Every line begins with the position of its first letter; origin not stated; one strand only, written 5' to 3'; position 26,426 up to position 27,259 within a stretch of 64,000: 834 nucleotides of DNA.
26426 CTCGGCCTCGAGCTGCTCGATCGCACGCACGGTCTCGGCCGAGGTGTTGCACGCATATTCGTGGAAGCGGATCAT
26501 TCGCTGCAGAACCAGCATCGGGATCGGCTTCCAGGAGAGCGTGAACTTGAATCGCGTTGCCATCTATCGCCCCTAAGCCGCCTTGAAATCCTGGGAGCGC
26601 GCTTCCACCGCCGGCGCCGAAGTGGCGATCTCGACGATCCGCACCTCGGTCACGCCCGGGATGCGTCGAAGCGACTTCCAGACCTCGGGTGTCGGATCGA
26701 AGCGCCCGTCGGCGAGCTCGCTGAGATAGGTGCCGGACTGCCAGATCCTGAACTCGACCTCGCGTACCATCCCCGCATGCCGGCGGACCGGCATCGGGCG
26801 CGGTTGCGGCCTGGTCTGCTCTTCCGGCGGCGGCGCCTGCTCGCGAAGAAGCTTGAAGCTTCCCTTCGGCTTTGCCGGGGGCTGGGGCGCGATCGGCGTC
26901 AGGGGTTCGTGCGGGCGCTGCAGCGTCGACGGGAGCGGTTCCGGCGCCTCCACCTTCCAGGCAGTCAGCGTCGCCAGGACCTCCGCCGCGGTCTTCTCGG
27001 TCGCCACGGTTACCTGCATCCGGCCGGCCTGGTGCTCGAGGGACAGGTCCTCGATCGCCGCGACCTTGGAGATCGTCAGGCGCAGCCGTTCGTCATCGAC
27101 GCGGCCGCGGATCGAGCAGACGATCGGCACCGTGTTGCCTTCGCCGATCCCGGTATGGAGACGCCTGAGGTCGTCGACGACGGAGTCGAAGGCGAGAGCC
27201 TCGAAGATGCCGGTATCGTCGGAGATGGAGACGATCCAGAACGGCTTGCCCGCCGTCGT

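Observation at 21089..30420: DnaE-family polymerase with C-terminal extension heads an eight-gene operon that includes an RNase HI fusion and paralog pairs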

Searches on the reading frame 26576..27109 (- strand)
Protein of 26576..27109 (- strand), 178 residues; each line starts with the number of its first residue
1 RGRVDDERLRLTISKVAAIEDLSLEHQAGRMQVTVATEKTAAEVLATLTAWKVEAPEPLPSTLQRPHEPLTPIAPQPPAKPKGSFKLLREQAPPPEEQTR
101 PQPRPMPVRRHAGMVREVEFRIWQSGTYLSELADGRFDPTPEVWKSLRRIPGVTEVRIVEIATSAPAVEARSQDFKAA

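Call 104: find_related_loci(query=window:26576-27109:-, collection=metagenome_contigs, flank=10000)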
Query window:26576-27109:- (178 aa) in metagenome_contigs; peptide patterns used: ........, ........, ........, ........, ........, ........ (x = any residue, [..] = any of these).
436 stretches matched a pattern, but none encodes a relative of the query by tblastn (E <= 1e-3).
